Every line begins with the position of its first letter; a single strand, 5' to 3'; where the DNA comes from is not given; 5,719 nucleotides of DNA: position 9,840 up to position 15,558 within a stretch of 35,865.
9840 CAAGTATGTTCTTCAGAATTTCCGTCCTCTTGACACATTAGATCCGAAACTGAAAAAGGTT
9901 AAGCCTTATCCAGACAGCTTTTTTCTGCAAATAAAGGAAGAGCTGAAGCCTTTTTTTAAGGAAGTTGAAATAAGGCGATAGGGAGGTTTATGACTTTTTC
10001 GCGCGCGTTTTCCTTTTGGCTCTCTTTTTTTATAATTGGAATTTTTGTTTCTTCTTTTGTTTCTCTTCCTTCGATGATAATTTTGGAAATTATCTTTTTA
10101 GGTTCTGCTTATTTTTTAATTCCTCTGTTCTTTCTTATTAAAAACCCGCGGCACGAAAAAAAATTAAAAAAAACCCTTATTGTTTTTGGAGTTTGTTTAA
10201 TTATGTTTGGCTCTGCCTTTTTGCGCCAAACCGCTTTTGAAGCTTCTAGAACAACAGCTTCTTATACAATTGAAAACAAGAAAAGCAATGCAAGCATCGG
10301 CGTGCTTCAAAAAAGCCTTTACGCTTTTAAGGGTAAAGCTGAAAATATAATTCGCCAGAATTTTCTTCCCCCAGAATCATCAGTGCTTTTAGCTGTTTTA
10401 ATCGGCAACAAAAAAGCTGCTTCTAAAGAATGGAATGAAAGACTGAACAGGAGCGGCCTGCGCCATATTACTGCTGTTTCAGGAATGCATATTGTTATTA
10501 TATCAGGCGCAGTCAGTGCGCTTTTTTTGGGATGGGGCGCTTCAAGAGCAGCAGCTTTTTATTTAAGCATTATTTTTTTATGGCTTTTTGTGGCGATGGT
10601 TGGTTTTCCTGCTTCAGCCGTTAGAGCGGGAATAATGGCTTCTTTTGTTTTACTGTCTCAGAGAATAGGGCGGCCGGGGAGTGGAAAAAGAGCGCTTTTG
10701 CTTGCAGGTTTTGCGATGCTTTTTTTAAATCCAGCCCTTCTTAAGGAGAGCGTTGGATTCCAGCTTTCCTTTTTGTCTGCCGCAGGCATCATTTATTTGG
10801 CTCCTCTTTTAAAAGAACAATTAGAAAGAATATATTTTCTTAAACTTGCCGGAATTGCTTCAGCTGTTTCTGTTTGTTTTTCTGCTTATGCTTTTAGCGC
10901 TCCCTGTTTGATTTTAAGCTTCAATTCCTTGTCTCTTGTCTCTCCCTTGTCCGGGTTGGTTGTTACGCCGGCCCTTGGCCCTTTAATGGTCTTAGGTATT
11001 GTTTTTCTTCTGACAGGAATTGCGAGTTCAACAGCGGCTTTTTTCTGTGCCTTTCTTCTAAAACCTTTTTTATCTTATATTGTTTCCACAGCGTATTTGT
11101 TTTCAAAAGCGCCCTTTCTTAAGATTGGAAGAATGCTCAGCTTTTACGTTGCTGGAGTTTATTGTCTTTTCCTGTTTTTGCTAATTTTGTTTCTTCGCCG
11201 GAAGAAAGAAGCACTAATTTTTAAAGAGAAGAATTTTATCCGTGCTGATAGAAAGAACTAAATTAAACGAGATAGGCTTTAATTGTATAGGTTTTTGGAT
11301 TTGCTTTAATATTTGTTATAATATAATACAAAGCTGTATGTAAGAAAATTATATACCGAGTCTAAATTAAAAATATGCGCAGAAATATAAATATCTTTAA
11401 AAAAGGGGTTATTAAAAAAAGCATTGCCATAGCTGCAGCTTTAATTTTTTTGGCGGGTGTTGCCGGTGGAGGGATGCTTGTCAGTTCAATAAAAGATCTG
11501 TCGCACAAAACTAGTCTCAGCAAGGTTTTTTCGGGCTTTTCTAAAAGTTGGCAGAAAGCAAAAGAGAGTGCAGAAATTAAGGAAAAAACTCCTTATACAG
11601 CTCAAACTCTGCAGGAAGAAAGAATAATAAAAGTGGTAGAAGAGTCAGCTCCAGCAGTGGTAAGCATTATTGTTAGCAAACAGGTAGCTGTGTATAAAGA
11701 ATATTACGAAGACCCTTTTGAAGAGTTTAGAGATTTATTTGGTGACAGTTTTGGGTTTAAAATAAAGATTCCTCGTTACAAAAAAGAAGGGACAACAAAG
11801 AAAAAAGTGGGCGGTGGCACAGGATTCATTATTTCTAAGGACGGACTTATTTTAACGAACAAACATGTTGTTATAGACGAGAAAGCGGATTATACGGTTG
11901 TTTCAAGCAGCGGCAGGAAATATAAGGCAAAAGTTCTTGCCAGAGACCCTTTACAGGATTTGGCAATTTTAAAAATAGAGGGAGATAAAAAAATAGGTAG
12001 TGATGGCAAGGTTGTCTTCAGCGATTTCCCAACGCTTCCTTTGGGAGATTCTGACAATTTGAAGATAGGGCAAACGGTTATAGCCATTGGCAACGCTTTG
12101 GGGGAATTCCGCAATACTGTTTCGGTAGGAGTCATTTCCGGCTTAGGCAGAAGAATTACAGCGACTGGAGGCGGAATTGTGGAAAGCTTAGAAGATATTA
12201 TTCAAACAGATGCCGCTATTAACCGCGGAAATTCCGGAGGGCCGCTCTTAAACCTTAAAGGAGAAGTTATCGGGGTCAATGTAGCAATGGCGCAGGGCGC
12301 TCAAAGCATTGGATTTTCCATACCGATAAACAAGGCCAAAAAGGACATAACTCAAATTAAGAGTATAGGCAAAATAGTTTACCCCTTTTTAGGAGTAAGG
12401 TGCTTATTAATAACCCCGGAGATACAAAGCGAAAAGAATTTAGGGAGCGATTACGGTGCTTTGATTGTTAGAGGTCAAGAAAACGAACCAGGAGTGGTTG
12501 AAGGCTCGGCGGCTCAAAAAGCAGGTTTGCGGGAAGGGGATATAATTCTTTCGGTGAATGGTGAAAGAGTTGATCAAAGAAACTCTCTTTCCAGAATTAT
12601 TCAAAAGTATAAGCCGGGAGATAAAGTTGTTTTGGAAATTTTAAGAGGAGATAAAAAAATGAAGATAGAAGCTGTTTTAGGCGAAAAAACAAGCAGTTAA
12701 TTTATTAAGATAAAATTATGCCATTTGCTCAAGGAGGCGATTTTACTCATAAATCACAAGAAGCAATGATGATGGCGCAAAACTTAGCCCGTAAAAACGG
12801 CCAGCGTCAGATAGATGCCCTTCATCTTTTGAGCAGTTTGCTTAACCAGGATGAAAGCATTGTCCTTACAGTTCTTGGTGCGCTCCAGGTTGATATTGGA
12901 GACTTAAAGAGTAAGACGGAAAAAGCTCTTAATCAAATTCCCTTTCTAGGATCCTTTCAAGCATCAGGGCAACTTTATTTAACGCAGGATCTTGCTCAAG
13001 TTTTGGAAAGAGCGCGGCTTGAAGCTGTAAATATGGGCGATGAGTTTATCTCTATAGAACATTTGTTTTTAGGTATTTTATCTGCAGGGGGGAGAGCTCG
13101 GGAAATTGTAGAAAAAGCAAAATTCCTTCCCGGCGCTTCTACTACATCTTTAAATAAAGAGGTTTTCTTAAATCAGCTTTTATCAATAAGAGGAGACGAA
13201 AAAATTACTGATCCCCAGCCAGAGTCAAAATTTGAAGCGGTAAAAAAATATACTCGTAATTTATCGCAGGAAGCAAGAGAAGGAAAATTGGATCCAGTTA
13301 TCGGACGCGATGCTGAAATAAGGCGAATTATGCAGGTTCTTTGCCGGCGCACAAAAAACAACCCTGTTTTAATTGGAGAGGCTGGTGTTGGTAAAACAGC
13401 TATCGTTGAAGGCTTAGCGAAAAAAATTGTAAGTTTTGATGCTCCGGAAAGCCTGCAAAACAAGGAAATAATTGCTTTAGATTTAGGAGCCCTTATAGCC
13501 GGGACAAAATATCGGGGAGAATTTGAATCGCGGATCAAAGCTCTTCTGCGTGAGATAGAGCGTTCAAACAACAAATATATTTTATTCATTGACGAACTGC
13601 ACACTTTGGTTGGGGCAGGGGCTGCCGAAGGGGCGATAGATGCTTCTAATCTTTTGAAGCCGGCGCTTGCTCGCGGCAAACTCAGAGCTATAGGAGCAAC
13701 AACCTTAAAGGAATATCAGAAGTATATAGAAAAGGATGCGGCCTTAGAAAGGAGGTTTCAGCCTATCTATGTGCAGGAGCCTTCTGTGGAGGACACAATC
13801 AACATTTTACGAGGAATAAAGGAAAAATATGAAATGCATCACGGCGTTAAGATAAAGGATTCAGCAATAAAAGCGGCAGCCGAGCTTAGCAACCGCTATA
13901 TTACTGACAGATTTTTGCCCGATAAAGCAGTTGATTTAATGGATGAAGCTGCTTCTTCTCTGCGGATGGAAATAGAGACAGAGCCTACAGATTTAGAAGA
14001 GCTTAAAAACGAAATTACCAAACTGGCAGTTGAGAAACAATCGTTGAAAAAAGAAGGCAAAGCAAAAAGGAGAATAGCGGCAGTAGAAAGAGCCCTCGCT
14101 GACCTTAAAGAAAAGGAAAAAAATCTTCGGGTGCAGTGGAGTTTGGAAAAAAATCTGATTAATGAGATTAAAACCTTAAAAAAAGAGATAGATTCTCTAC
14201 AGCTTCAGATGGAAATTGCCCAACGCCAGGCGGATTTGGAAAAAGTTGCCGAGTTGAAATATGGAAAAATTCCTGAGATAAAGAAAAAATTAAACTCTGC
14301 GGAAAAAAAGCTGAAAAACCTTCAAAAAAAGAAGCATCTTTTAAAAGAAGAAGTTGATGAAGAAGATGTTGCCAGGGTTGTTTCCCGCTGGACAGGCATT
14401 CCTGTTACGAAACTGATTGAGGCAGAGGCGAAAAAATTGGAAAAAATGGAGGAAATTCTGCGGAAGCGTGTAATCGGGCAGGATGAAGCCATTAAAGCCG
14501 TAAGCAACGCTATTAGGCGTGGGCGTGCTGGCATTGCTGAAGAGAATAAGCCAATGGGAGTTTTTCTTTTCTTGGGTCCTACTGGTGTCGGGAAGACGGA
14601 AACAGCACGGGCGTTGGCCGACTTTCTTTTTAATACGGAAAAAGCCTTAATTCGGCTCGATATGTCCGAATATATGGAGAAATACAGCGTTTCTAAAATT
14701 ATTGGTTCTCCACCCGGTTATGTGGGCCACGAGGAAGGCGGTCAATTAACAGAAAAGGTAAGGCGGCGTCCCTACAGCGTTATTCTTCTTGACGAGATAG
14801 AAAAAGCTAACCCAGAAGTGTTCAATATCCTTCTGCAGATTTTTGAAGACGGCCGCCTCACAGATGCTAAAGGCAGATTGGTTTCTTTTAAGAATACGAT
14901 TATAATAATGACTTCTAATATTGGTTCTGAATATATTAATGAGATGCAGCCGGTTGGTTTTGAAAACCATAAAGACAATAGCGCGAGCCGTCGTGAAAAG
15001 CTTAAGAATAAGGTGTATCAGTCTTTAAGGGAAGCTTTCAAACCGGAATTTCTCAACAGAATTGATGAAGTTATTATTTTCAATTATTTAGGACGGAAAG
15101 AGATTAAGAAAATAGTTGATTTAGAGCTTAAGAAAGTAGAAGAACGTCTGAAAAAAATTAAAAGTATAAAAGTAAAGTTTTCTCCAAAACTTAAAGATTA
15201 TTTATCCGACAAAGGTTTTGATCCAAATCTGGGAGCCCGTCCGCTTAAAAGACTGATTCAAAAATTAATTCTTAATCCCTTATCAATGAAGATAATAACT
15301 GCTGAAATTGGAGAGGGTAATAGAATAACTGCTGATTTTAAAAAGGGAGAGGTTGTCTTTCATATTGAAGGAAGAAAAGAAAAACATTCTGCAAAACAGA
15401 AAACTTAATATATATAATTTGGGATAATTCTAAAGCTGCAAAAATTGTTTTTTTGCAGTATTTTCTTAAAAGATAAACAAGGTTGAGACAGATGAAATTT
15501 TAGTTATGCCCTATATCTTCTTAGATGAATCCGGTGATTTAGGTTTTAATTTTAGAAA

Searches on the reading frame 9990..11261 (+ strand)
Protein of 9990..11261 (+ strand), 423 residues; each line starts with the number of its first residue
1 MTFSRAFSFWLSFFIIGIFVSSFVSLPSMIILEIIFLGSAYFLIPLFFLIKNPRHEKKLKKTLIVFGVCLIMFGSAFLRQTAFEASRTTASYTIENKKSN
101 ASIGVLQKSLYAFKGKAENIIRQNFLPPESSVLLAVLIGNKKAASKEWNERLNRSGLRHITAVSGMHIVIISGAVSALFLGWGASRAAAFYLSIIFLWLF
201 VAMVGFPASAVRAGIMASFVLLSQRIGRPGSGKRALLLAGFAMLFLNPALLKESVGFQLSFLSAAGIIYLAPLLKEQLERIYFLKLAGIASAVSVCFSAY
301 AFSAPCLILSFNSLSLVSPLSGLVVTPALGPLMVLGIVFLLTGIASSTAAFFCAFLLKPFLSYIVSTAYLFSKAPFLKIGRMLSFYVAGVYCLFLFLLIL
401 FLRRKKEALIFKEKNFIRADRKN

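Call 9: search_protein_families(library=pfam, proteins=[window:9990-11261:+], max_evalue=0.00001)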
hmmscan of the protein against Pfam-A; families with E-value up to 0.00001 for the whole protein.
window:9990-11261:+ (423 aa): 1 family
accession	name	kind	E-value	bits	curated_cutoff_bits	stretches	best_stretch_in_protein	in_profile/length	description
PF03772.21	Competence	-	3.3e-43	148.5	23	1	137-403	2-269/270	Competence protein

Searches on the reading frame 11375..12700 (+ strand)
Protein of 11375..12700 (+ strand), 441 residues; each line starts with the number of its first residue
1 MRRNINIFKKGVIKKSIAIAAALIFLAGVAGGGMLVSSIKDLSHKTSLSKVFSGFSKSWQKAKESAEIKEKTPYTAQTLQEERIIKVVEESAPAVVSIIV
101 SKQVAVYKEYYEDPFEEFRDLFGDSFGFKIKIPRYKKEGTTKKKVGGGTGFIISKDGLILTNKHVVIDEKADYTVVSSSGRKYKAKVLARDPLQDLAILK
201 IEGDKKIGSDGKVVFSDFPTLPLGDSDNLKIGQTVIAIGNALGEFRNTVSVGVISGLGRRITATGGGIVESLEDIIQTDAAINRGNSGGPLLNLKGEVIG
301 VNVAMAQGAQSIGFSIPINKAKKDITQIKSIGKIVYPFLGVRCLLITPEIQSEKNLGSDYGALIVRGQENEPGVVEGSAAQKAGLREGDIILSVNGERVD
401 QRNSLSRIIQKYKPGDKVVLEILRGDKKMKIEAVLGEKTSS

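Call 9: search_protein_families(library=pfam, proteins=[window:11375-12700:+], max_evalue=0.00001)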
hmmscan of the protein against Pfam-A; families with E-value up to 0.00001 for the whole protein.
window:11375-12700:+ (441 aa): 6 families
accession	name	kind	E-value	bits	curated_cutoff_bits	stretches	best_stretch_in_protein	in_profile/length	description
PF13365.12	Trypsin_2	-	4.9e-33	115.3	27.6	1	148-301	1-144/144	Trypsin-like peptidase domain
PF00089.32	Trypsin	-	5e-17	62.9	20.6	1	148-323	27-218/220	Trypsin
PF17820.7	PDZ_6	-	5.9e-13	48.8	27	1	374-424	5-54/54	PDZ domain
PF13180.12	PDZ_2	-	7.5e-13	49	27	1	366-432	18-77/80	PDZ domain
PF00595.29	PDZ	-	3.3e-08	34.2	23.2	1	373-422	31-80/81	PDZ domain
PF10459.15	Peptidase_S46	-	1.7e-07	30.8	22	0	145-168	46-69/698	Peptidase S46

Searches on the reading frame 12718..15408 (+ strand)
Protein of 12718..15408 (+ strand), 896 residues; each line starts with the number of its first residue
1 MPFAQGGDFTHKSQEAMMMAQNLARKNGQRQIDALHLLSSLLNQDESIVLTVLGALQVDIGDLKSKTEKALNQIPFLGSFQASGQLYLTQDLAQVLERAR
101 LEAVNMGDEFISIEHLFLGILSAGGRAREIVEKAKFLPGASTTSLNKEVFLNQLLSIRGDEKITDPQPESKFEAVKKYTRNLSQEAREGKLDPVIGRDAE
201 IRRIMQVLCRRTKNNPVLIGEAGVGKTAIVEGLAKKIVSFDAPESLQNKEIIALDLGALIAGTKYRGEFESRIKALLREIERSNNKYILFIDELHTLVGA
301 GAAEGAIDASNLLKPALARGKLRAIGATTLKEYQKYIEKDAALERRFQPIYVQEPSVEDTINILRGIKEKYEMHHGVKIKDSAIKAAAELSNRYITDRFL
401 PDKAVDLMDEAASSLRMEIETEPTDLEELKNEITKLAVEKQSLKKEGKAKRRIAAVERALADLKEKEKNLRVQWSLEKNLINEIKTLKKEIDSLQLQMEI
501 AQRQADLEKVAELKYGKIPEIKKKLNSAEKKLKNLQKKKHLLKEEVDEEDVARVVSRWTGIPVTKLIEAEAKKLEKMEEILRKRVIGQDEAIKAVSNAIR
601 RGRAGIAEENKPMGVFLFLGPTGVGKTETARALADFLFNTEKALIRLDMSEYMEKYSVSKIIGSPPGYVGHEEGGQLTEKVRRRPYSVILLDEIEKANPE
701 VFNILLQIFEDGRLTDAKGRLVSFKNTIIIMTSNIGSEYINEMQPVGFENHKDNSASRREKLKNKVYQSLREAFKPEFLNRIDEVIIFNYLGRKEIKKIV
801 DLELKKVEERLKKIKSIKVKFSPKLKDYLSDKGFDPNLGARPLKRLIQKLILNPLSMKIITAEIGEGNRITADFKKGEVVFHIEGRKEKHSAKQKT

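Call 9: search_protein_families(library=pfam, proteins=[window:12718-15408:+], max_evalue=0.00001)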
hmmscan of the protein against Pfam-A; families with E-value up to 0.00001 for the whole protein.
window:12718-15408:+ (896 aa): 12 families
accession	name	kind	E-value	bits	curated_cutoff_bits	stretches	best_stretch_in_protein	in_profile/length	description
PF07724.20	AAA_2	-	2.9e-69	232.8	27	1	611-785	1-166/166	AAA domain (Cdc48 subfamily)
PF17871.7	AAA_lid_9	-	1.6e-35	121.6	22.8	1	356-451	1-96/104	AAA lid domain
PF10431.15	ClpB_D2-small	-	4.4e-24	84.8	21.9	1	791-871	1-80/81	C-terminal, D2-small domain, of ClpB protein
PF00004.35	AAA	-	6.3e-24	85.3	21.2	2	217-333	2-111/131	ATPase family associated with various cellular activities (AAA)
PF07728.20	AAA_5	-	2.5e-18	66.9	22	1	616-739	2-127/139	AAA domain (dynein-related subfamily)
PF02861.25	Clp_N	-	5.4e-17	62.1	20.7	2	20-71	1-52/53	Clp amino terminal domain, pathogenicity island component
PF13401.12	AAA_22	-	2.9e-12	47.5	27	0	614-711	6-110/130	AAA domain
PF13191.12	AAA_16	-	1.1e-10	42.7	32.6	1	194-238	2-49/167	AAA ATPase domain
PF00158.32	Sigma54_activat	-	1.3e-08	35.2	20.2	1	614-717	23-125/168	Sigma-54 interaction domain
PF20720.3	nSTAND3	-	1.9e-06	28.1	27.2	0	211-286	15-104/155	Novel STAND NTPase 3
PF13173.12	AAA_14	-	4.5e-06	27.1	27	0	217-298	6-75/129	AAA domain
PF12775.13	AAA_7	-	5.1e-06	26.6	25.8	0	616-664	36-84/181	P-loop containing dynein motor region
